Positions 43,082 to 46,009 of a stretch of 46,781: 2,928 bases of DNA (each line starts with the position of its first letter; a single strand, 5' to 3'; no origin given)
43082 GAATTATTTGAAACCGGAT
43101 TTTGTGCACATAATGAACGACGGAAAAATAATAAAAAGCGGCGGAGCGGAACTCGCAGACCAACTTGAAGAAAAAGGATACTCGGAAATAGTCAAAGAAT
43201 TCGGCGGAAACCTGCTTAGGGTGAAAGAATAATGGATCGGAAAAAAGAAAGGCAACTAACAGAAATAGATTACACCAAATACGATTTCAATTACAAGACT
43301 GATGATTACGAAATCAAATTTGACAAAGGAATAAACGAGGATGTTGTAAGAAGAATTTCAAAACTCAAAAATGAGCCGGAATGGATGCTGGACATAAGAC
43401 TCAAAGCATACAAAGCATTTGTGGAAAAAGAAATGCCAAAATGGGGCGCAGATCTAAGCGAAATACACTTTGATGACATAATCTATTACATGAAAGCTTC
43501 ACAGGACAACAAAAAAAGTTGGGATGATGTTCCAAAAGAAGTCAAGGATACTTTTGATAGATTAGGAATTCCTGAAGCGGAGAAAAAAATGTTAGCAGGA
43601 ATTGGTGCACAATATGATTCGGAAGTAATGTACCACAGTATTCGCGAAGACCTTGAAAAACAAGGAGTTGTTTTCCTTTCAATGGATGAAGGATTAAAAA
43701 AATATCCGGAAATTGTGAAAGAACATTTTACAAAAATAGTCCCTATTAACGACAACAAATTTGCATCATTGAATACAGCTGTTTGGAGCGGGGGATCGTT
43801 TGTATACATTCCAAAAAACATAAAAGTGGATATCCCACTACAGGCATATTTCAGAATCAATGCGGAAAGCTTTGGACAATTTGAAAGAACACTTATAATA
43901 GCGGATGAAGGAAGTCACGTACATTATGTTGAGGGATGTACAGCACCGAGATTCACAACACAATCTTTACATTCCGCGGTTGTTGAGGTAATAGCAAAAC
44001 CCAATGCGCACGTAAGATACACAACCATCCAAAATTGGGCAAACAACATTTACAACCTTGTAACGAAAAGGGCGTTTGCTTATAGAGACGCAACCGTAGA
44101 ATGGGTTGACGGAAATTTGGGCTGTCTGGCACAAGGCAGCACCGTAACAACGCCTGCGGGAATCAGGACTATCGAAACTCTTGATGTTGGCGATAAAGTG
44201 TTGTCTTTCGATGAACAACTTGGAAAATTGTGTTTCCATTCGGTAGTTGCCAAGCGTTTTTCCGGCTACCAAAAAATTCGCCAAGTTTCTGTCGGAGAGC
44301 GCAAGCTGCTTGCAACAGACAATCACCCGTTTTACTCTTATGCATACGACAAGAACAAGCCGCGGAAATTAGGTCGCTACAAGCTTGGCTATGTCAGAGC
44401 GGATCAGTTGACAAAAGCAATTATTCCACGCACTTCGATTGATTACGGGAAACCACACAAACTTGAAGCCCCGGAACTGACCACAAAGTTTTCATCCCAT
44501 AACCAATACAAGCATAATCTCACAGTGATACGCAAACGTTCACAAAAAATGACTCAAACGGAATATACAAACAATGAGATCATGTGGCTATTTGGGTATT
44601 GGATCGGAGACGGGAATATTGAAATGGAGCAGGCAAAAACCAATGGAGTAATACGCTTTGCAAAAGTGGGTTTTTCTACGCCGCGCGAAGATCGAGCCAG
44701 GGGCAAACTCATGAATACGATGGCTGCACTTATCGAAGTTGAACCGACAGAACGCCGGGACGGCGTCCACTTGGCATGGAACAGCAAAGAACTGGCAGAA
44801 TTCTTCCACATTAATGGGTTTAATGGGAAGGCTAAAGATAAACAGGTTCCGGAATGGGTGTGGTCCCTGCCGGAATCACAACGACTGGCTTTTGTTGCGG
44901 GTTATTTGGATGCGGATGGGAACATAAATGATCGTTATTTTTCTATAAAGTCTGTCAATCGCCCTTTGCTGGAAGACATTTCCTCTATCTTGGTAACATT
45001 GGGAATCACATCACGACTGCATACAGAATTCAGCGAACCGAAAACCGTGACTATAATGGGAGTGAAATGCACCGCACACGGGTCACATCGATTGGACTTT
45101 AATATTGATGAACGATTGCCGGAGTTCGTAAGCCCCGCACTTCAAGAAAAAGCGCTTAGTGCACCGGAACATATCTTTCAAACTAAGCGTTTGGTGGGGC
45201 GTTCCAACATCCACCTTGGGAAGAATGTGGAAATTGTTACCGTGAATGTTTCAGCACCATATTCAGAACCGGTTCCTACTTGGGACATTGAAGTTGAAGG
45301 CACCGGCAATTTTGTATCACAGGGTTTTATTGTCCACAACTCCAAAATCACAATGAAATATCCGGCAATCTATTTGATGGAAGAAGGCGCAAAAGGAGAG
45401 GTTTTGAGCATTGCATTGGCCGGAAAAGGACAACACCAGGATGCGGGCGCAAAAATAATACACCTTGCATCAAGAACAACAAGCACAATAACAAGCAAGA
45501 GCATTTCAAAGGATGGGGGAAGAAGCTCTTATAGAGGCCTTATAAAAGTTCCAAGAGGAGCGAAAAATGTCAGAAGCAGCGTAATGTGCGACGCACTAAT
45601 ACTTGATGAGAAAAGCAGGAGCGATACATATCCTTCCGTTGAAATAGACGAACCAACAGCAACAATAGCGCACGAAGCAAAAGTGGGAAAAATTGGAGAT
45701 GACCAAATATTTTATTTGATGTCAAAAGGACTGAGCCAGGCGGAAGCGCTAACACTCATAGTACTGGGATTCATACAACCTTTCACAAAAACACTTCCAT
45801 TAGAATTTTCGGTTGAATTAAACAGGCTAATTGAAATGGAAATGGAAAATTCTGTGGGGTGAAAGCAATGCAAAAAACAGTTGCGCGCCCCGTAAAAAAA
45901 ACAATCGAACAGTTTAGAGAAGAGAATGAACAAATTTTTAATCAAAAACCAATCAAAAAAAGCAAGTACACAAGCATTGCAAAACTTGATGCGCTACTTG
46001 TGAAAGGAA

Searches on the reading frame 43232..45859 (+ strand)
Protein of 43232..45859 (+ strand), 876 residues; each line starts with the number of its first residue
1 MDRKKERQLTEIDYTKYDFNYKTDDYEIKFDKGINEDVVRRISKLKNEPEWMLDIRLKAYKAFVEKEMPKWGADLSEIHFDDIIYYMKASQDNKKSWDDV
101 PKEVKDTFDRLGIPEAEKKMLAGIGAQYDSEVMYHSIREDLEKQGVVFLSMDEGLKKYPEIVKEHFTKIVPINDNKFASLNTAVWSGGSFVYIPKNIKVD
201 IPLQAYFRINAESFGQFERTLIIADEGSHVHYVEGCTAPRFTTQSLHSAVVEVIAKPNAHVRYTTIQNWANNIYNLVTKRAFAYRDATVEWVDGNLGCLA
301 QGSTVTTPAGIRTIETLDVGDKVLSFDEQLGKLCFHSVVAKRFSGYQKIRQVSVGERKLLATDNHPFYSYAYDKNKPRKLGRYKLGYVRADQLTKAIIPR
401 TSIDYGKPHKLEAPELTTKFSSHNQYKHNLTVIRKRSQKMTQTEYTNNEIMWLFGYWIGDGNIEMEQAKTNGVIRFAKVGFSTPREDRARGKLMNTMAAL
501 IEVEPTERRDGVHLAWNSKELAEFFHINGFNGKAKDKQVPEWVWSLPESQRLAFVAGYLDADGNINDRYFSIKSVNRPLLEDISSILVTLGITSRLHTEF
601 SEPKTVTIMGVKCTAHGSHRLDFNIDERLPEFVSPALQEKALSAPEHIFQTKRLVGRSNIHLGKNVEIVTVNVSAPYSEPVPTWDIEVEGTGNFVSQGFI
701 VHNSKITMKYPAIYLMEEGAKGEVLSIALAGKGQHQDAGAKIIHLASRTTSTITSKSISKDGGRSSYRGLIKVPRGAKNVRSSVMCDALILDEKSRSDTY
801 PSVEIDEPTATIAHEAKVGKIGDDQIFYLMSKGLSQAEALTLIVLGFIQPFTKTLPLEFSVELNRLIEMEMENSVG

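Call 28: search_protein_families(library=pfam, proteins=[window:43232-45859:+], max_evalue=0.001)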
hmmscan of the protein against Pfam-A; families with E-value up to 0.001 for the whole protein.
window:43232-45859:+ (876 aa): 7 families
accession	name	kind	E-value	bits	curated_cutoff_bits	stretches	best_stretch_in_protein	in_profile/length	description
PF01458.23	SUFBD_core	-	1.6e-78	263.8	27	2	700-847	85-232/232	SUF system FeS cluster assembly, SufBD core domain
PF14528.11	LAGLIDADG_3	-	3.2e-13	50.2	22.5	1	550-599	2-55/82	LAGLIDADG-like domain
PF19295.5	SufBD_N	-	8.3e-12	45.5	23.5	1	142-204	109-171/172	SufBD protein N-terminal region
PF07591.16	PT-HINT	-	5.3e-06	27.2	27.7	1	305-370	2-72/137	Pretoxin HINT domain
PF14890.11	Intein_splicing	-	9.9e-06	25.9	35.8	0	638-703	114-155/155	Intein splicing domain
PF13403.11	Hint_2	-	0.00019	22.3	28.4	1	298-333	2-37/147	Hint domain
PF05204.19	Hom_end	-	0.00065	20.2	21.1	0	548-603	11-66/110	Homing endonuclease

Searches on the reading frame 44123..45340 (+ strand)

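Call 57: search_protein_families(library=pfam, proteins=[window:44123-45340:+], max_evalue=1)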
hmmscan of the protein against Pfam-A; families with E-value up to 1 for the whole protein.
window:44123-45340:+ (406 aa): 6 families
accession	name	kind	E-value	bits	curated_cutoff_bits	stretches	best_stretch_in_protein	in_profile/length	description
PF14528.11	LAGLIDADG_3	-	4.4e-14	52.9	22.5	2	253-302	2-55/82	LAGLIDADG-like domain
PF07591.16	PT-HINT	-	3.2e-06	27.9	27.7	1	8-73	2-72/137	Pretoxin HINT domain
PF13403.11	Hint_2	-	7.9e-05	23.5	28.4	1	1-36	2-37/147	Hint domain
PF14890.11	Intein_splicing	-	9.6e-05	22.7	35.8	1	157-406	95-155/155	Intein splicing domain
PF05204.19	Hom_end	-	0.00016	22.2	21.1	1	251-307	11-67/110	Homing endonuclease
PF01079.26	Hint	-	0.024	14.6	29.7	1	1-43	13-55/213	Hint module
